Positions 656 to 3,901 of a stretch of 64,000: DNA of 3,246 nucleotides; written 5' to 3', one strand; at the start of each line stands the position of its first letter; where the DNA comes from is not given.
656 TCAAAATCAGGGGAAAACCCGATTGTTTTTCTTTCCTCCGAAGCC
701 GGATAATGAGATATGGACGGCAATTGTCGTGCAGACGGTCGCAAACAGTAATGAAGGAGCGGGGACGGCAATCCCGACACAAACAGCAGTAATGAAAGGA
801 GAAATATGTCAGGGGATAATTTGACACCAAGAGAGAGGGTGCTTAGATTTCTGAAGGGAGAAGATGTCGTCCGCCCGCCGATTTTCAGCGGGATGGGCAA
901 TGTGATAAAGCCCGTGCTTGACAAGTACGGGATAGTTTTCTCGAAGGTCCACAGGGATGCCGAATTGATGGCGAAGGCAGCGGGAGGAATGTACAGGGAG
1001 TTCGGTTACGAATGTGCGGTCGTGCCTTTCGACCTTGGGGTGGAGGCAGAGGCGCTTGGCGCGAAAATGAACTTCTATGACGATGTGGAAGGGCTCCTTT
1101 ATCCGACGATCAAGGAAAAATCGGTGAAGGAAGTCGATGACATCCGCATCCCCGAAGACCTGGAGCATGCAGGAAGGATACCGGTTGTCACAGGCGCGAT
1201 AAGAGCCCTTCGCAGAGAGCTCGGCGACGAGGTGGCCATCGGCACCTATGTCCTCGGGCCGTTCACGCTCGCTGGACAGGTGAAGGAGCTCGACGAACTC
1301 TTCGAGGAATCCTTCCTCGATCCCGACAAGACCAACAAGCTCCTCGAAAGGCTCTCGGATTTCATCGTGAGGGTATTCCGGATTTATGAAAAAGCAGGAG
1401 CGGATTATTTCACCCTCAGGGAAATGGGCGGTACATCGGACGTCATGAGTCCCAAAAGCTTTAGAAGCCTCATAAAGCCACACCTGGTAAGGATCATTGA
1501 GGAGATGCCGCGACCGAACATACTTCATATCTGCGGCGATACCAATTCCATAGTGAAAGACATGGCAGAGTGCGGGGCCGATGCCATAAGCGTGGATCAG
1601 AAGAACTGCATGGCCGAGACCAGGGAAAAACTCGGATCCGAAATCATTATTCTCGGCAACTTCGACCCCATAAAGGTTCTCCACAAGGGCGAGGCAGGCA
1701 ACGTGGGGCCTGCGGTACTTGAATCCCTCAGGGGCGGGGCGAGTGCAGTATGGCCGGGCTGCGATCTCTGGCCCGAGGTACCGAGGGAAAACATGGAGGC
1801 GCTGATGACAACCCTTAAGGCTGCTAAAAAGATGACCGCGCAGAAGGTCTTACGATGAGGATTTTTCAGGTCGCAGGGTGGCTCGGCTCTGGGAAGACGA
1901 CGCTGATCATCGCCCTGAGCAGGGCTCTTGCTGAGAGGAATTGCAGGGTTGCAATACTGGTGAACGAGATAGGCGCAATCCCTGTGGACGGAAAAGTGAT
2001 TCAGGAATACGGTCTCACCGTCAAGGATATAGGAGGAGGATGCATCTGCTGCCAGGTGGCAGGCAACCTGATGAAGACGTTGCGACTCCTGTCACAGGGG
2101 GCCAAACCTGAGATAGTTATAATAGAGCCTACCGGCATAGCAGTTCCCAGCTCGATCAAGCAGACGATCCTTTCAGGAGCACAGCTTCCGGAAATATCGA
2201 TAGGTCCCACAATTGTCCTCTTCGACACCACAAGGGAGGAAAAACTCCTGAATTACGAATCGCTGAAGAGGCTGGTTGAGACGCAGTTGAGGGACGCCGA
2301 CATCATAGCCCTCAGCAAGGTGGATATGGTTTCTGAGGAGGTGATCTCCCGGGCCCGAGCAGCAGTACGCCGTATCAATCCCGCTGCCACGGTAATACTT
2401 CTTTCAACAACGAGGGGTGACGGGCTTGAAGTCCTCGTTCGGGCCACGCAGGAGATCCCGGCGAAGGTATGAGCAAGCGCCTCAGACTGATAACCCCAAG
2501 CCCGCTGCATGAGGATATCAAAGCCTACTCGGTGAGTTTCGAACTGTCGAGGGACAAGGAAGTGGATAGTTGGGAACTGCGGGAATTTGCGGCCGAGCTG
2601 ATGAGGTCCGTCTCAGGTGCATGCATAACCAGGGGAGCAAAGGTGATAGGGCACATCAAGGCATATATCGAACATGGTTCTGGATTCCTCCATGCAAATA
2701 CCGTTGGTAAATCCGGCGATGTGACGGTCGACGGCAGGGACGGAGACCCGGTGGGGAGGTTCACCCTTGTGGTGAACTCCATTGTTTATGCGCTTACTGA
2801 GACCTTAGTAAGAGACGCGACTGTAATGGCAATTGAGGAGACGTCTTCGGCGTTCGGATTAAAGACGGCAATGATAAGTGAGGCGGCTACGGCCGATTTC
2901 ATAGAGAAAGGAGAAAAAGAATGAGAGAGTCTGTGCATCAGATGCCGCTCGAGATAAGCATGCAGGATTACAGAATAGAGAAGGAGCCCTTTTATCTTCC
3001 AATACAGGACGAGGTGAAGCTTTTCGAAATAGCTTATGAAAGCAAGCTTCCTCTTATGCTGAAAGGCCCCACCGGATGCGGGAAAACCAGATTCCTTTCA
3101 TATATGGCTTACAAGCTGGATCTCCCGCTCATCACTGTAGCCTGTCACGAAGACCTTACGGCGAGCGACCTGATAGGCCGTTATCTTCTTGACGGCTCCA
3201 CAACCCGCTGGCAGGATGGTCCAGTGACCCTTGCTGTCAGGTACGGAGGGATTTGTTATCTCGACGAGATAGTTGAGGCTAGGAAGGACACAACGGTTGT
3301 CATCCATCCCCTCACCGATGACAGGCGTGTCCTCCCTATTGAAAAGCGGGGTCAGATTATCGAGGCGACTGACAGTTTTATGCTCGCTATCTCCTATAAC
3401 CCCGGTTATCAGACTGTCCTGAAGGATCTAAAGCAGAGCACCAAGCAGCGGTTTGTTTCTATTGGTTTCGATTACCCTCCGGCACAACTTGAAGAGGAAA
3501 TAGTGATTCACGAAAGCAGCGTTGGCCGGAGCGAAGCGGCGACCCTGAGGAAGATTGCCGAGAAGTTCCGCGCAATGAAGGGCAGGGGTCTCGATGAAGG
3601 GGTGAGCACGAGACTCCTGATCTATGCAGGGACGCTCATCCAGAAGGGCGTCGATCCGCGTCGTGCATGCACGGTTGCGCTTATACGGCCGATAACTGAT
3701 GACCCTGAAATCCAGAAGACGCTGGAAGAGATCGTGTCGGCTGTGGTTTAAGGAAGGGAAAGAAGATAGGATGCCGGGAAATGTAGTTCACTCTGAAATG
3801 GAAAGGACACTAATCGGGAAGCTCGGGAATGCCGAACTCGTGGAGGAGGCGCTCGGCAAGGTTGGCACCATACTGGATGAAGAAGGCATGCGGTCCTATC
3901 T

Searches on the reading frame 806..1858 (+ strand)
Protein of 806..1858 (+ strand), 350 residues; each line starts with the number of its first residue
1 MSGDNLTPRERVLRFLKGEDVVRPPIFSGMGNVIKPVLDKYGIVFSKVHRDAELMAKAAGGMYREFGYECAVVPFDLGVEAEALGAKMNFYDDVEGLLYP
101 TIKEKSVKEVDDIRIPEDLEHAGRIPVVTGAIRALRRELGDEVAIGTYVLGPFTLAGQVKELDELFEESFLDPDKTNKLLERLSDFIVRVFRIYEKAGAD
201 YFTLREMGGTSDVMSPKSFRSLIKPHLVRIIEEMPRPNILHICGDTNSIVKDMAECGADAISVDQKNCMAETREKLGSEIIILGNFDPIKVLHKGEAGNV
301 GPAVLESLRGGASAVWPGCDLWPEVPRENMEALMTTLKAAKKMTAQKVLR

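Call 46: search_protein_families(library=pfam, proteins=[window:806-1858:+], max_evalue=0.00001)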
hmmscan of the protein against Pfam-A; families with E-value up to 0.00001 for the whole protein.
window:806-1858:+ (350 aa): 1 family
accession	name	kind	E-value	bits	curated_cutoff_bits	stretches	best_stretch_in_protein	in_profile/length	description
PF01208.23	URO-D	-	2.5e-66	224.5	23.9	1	7-338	1-344/346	Uroporphyrinogen decarboxylase (URO-D)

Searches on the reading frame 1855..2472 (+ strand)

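Call 46: search_protein_families(library=pfam, proteins=[window:1855-2472:+], max_evalue=0.00001)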
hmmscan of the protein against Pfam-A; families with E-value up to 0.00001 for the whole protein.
window:1855-2472:+ (205 aa): 1 family
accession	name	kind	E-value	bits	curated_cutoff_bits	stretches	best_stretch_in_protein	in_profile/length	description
PF02492.25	cobW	-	5.3e-34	117.8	20.7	1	4-181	3-179/180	CobW/HypB/UreG, nucleotide-binding domain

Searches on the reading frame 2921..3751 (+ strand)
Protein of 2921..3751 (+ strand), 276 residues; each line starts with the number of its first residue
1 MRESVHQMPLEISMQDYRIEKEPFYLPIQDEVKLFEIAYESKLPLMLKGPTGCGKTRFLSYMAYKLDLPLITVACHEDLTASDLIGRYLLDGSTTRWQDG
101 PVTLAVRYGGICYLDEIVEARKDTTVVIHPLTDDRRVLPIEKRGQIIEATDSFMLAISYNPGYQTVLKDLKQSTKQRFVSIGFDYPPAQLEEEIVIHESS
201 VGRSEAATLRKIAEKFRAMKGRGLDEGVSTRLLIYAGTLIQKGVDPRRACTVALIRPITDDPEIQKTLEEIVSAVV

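Call 46: search_protein_families(library=pfam, proteins=[window:2921-3751:+], max_evalue=0.00001)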
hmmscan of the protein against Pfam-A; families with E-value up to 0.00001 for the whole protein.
window:2921-3751:+ (276 aa): 2 families
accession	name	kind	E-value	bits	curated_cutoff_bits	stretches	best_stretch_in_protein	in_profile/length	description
PF08406.16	CbbQ_C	-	3.7e-31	107.6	20.6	1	191-275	1-85/85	CbbQ/NirQ/NorQ C-terminal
PF07728.20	AAA_5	-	2.3e-30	105.9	22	1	44-178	1-139/139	AAA domain (dynein-related subfamily)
